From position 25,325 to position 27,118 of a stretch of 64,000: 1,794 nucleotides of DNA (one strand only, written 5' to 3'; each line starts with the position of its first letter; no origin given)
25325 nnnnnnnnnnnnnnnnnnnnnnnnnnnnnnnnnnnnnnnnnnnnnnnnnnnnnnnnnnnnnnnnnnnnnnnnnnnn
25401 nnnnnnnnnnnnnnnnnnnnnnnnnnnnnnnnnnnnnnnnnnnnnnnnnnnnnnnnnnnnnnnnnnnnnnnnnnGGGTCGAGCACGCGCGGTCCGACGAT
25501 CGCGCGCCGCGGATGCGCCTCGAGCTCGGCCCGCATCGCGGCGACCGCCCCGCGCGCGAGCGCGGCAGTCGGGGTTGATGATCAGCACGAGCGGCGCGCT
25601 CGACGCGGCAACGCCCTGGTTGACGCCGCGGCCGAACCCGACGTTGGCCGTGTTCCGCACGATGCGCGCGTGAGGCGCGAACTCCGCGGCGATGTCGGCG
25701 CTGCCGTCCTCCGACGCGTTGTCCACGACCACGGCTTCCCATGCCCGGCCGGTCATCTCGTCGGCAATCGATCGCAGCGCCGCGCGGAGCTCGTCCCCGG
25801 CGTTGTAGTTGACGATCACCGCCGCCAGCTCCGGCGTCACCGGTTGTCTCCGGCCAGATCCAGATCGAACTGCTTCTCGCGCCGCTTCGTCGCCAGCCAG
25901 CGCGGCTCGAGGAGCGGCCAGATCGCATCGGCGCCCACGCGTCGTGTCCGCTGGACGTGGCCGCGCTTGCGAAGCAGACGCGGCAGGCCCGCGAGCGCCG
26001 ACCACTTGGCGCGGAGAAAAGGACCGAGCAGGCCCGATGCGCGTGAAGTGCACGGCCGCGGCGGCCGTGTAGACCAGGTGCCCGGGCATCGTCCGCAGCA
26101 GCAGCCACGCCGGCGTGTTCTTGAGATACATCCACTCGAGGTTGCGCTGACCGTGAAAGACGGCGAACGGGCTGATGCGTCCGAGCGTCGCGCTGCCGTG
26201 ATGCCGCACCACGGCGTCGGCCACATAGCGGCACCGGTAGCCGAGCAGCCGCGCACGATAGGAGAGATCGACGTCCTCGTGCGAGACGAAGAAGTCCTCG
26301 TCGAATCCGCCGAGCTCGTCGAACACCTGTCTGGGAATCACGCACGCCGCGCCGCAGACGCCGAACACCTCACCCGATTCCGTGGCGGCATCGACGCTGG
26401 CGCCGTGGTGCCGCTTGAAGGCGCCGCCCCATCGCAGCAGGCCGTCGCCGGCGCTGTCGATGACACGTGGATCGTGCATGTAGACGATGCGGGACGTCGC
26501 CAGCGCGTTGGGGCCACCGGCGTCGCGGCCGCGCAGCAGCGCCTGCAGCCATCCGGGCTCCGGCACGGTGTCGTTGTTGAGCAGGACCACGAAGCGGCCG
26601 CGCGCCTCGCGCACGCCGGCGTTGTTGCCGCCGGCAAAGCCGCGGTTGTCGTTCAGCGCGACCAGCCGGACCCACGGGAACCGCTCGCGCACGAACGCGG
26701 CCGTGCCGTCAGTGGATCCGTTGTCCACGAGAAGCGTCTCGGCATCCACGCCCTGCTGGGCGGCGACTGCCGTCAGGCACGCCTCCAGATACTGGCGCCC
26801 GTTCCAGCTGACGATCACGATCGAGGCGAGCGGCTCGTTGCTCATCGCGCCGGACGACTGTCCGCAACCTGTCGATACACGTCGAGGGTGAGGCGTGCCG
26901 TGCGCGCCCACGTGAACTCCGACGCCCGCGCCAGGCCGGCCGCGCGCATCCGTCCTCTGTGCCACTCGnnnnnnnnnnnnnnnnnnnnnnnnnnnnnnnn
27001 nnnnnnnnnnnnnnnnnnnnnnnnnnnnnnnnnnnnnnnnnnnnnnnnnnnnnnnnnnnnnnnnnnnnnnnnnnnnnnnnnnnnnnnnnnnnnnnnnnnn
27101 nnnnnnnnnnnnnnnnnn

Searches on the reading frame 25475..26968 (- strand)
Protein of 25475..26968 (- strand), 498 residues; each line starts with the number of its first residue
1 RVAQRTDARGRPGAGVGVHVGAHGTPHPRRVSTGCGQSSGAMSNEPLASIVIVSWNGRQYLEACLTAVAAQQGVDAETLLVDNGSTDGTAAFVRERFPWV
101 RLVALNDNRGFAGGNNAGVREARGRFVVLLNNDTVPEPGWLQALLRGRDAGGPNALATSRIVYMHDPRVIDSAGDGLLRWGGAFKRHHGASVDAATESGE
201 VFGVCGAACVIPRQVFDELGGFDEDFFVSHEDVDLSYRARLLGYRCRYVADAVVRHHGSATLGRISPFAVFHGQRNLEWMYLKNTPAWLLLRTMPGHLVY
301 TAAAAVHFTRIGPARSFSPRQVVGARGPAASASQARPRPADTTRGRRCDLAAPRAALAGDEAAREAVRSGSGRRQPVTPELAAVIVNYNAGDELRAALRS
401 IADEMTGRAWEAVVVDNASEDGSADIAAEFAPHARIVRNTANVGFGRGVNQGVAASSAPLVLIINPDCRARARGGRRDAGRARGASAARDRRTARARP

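Call 55: search_protein_families(library=pfam, proteins=[window:25475-26968:-], max_evalue=0.001)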
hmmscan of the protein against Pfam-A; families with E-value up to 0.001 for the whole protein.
window:25475-26968:- (498 aa): 5 families
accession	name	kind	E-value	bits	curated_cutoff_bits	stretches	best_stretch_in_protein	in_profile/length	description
PF00535.33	Glycos_transf_2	-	5.1e-44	150.6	23.3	2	49-219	1-167/168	Glycosyl transferase family 2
PF13641.12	Glyco_tranf_2_3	-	3.5e-27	96.3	27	1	49-259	4-214/230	Glycosyltransferase like family 2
PF13632.12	Glyco_trans_2_3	-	6.5e-12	46.1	27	1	127-282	2-142/198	Glycosyl transferase family group 2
PF10111.15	Glyco_tranf_2_2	-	5.8e-07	29.7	27.3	1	55-270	9-227/276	Glycosyltransferase like family 2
PF13704.12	Glyco_tranf_2_4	-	0.00013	22.8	27.5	0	59-107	5-50/98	Glycosyl transferase family 2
